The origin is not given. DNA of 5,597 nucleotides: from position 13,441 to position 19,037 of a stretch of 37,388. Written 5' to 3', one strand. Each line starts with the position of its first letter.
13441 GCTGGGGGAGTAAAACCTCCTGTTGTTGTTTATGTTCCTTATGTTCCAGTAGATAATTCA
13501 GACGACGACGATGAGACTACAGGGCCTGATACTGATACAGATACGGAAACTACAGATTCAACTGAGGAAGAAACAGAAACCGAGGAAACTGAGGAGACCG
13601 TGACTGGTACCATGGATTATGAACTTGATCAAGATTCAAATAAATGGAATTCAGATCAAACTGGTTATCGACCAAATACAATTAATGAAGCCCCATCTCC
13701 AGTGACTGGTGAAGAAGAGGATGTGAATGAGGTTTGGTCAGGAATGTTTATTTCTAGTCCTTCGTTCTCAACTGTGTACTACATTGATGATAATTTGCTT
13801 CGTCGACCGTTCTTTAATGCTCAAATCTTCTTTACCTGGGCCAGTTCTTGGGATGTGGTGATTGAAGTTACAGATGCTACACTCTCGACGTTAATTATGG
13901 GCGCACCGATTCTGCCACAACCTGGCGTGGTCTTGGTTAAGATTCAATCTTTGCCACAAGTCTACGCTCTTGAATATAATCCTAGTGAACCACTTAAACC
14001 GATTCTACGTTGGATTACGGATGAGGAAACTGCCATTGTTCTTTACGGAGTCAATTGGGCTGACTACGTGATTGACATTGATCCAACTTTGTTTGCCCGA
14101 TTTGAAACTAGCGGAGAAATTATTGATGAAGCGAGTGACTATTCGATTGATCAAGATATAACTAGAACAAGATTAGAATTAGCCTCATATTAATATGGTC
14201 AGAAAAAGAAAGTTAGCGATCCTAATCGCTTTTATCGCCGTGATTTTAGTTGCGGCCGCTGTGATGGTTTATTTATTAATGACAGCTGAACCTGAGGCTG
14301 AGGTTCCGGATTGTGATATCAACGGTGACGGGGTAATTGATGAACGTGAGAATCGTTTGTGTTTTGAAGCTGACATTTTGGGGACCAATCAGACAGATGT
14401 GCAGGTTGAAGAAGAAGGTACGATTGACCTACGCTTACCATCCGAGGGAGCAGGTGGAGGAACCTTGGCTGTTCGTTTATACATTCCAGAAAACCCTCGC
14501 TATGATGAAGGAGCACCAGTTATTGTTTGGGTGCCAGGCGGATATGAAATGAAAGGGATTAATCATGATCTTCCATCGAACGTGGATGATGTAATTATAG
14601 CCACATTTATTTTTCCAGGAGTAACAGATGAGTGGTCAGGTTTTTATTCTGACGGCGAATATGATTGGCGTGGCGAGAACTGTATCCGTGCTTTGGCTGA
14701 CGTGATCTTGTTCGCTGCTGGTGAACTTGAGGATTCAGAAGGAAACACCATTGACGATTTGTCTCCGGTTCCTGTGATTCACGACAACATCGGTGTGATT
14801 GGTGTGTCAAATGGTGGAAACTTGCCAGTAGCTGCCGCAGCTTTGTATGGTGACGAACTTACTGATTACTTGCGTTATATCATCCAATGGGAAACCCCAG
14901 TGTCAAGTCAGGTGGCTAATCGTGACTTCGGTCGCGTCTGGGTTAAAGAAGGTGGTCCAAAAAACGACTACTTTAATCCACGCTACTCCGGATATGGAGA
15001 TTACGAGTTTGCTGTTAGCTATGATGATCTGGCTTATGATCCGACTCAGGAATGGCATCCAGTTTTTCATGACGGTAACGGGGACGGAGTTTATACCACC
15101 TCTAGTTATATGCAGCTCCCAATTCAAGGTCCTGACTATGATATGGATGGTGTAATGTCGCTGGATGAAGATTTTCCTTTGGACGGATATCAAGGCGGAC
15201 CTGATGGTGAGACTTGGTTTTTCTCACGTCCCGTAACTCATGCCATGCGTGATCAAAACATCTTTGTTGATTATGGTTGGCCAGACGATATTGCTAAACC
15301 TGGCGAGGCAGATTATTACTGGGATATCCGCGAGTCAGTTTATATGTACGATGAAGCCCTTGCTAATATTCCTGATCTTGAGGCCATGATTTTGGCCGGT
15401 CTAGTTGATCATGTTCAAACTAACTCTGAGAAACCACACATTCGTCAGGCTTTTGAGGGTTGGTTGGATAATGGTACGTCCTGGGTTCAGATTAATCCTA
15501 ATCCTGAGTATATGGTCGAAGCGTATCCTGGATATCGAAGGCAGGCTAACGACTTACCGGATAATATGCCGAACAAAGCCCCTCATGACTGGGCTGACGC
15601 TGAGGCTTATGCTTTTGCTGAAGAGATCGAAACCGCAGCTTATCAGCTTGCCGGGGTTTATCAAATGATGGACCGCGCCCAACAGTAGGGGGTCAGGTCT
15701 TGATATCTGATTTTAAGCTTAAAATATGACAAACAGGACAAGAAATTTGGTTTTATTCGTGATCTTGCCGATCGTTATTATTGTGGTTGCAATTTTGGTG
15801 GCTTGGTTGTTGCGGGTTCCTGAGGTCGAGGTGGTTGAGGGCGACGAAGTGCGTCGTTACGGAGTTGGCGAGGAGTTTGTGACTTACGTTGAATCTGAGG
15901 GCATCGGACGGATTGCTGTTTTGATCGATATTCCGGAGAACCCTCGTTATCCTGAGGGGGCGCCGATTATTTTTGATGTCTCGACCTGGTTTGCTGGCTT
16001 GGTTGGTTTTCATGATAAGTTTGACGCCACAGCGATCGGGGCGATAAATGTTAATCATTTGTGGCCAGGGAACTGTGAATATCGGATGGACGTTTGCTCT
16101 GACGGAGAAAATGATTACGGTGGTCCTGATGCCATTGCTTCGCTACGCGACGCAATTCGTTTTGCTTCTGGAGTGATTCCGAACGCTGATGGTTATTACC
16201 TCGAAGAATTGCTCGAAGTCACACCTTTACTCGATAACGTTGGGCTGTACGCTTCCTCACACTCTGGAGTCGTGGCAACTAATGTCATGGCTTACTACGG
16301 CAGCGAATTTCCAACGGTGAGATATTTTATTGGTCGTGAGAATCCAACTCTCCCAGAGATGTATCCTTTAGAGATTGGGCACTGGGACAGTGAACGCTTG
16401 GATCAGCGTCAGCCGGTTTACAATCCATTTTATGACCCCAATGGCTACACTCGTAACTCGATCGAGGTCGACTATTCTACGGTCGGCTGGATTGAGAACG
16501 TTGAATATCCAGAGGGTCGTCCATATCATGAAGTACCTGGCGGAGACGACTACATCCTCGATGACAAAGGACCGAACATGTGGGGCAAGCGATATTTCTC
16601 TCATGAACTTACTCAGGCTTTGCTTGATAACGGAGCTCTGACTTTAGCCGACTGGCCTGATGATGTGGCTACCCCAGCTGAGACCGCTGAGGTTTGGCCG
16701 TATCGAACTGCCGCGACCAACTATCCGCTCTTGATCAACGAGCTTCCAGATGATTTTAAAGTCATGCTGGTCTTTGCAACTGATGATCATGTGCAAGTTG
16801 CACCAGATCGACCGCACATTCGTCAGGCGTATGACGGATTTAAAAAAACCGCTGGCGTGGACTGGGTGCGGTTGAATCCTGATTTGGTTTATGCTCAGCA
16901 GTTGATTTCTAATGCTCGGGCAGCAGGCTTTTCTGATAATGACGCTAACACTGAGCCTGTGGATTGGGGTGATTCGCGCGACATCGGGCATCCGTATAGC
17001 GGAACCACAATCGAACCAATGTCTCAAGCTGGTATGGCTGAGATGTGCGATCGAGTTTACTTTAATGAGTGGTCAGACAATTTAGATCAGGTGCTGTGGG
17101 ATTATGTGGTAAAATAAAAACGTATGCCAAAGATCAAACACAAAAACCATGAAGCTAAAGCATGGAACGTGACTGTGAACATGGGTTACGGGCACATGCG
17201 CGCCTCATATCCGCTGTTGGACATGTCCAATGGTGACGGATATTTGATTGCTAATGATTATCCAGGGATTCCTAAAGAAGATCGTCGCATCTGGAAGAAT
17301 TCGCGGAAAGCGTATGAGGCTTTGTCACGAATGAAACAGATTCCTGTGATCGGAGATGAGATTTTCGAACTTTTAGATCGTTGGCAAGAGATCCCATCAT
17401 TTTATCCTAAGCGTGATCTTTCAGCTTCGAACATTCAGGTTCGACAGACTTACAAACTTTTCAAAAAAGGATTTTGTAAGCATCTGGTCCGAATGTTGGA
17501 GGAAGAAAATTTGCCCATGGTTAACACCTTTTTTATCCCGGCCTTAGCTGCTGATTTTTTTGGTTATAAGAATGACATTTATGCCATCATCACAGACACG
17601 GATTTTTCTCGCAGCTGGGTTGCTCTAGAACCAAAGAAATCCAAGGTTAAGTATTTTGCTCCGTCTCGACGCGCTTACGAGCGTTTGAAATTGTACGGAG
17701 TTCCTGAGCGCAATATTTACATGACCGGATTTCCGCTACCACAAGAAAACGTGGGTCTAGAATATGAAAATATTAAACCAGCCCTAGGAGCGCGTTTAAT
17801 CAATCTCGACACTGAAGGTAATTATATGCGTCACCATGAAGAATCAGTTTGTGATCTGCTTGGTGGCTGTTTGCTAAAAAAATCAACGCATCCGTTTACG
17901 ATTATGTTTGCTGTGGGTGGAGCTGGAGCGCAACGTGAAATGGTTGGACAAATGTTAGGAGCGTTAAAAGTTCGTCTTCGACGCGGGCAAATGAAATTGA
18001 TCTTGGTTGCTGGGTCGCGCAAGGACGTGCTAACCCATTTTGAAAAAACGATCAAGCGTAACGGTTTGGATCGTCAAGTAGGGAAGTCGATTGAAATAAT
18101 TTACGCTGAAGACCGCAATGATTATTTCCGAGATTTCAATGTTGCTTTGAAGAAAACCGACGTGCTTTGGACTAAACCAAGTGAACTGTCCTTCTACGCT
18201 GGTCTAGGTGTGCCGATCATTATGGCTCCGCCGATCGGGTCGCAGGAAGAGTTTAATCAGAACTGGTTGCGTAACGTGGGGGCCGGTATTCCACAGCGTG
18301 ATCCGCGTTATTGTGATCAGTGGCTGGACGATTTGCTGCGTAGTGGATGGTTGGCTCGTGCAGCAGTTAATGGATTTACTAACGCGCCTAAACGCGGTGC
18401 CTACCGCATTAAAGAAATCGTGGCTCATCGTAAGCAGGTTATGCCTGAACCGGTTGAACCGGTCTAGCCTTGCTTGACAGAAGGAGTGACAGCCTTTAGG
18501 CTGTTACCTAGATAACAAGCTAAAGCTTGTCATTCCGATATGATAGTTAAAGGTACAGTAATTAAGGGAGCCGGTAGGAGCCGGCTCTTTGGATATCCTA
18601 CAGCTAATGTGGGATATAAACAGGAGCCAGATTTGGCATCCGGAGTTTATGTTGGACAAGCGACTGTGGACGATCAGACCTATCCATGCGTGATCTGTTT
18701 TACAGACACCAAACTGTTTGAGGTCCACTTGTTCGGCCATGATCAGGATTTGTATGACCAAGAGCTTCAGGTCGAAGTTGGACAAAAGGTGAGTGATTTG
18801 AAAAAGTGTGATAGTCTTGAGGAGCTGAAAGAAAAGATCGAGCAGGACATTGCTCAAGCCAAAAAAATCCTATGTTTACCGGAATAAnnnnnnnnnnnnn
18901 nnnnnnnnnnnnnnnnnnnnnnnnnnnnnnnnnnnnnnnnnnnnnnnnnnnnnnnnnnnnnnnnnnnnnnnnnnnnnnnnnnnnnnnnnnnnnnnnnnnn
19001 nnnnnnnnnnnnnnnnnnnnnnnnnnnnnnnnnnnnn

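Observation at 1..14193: Giant (>4,700 aa) surface protein built from 33 Ca-loop-bearing Ig-like modules of four families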

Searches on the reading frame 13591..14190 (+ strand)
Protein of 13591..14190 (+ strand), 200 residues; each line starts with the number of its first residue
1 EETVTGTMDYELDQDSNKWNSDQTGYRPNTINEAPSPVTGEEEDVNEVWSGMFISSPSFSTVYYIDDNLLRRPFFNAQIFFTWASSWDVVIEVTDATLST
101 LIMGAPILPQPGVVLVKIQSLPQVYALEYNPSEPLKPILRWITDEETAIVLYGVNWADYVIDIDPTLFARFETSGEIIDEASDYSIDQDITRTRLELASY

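Call 30: find_homologous_proteins(query=window:13591-14190:+, max_evalue=0.001)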
Query window:13591-14190:+ (200 aa): 27 proteins with E <= 0.001 among 81 candidates.
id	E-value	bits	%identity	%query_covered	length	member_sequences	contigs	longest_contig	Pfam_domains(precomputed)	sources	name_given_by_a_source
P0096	1.6e-52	196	59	81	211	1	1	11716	-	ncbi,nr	ncbi:hypothetical protein IH979_00950 [Patescibacteria group bacterium]|nr:hypothetical protein [Pat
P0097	8.2e-45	171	50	86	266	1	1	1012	-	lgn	-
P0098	5.2e-44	168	49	86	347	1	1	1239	-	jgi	jgi:hypothetical protein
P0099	5.8e-42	162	50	88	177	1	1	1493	-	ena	-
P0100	5.8e-42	162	48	96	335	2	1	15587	PF00082.28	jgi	jgi:hypothetical protein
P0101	1.0e-41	161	51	83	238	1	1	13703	-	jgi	jgi:hypothetical protein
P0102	2.2e-41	160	48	83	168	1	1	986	-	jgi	jgi:hypothetical protein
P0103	2.2e-39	153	49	84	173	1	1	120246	-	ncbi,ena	-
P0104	3.1e-39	153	47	84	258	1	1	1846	-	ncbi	-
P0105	8.5e-39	151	49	84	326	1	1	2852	-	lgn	-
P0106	1.3e-38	151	49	84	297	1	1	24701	-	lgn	-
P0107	4.1e-38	149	48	81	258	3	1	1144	-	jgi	jgi:hypothetical protein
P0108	1.7e-37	147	49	86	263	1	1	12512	-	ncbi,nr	ncbi:hypothetical protein HYS28_02700 [Candidatus Uhrbacteria bacterium]|nr:hypothetical protein [Ca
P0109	5.3e-37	145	52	75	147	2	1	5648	-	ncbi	ncbi:MAG: hypothetical protein ABH826_00025, partial [Patescibacteria group bacterium]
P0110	6.9e-36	142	44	78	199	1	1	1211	-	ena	-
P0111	8.0e-36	142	52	80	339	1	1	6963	PF10342.16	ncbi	ncbi:MAG: Ser-Thr-rich GPI-anchored membrane family protein, partial [Patescibacteria group bacteriu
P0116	3.0e-33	133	52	69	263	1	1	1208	PF00082.28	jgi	jgi:hypothetical protein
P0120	2.5e-29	120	54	64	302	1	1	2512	PF00082.28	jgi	jgi:subtilisin family serine protease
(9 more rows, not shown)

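Call 62: search_protein_families(library=pfam, proteins=[window:13591-14190:+], max_evalue=10)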
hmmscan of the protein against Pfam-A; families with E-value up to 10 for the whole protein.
window:13591-14190:+ (200 aa): 0 families

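Call 77: search_solved_structures(query=A7, max_evalue=10, show_alignments=2)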
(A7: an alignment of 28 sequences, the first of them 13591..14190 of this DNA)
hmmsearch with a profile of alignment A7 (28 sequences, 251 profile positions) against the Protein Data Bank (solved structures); distinct sequences matched with E-value up to 10: 0.

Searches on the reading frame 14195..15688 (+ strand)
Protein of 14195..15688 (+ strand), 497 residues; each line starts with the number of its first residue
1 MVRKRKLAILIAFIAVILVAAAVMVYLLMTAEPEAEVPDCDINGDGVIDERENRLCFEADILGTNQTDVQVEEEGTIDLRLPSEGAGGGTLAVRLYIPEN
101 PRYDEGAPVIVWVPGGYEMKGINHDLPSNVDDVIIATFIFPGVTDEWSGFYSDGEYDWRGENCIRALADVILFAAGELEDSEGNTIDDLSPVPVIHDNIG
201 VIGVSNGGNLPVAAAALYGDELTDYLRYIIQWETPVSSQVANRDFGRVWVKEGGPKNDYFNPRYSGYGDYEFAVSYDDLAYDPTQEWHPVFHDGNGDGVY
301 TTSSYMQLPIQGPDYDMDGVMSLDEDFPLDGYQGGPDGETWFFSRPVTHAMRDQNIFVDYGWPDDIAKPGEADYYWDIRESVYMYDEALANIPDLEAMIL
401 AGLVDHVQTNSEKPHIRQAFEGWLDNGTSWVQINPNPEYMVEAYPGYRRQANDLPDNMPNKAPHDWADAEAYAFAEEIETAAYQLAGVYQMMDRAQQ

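Call 7: search_protein_families(library=pfam, proteins=[window:14195-15688:+], max_evalue=0.01)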
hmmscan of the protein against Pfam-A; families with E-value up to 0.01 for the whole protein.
window:14195-15688:+ (497 aa): 0 families

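Call 10: search_protein_families(library=ncbifam, proteins=[window:14195-15688:+], max_evalue=0.1)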
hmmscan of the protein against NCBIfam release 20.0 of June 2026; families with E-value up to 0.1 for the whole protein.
window:14195-15688:+ (497 aa): 0 families

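Call 48: find_encoding_contigs(protein=window:14195-15688:+, flank=10000, max_places=6)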
Protein window:14195-15688:+ (497 aa): 2 contigs read that carry it; 2 places shown.
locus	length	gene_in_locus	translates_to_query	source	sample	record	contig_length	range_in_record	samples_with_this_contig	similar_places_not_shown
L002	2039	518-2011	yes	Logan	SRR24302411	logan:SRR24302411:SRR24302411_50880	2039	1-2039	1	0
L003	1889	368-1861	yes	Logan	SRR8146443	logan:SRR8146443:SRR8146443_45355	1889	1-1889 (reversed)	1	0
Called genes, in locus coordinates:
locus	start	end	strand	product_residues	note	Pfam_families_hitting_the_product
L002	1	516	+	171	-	?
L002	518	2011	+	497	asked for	-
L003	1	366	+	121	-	?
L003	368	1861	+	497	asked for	-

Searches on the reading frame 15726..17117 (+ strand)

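Call 7: search_protein_families(library=pfam, proteins=[window:15726-17117:+], max_evalue=0.01)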
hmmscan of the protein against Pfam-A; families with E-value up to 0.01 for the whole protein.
window:15726-17117:+ (463 aa): 0 families

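Call 10: search_protein_families(library=ncbifam, proteins=[window:15726-17117:+], max_evalue=0.1)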
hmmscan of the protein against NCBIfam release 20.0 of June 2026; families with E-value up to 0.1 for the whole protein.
window:15726-17117:+ (463 aa): 1 family
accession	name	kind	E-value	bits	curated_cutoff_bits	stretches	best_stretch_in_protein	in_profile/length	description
NF004433.0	PRK05771.3-2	equivalog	0.086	11.2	1173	0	33-88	294-350/701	V-type ATP synthase subunit I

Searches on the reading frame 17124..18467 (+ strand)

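Call 7: search_protein_families(library=pfam, proteins=[window:17124-18467:+], max_evalue=0.01)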
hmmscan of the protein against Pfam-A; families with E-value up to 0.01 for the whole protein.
window:17124-18467:+ (447 aa): 1 family
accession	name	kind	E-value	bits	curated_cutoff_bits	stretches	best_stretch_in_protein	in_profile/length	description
PF22053.2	DUF6938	-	1.4e-15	58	27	2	253-312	33-92/236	Domain of unknown function (DUF6938)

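Call 10: search_protein_families(library=ncbifam, proteins=[window:17124-18467:+], max_evalue=0.1)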
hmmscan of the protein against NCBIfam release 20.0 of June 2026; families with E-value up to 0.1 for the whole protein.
window:17124-18467:+ (447 aa): 1 family
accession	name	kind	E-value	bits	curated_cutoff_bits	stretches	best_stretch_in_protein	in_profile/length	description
NF010135.0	PRK13609.1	equivalog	2.1e-07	30.3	500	1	88-207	63-181/388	diglucosyl diacylglycerol synthase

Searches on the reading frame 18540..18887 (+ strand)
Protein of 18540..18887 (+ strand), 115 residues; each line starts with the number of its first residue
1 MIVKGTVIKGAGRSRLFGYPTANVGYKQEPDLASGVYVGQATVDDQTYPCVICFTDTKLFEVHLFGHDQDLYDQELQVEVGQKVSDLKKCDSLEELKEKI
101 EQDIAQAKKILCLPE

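Call 76: search_protein_families(library=pfam, proteins=[window:18540-18887:+], max_evalue=0.01)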
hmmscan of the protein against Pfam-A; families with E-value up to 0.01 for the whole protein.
window:18540-18887:+ (115 aa): 1 family
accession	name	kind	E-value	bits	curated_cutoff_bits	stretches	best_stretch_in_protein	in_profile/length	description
PF01687.23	Flavokinase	-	4e-26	92.1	19.6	1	3-111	7-124/124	Riboflavin kinase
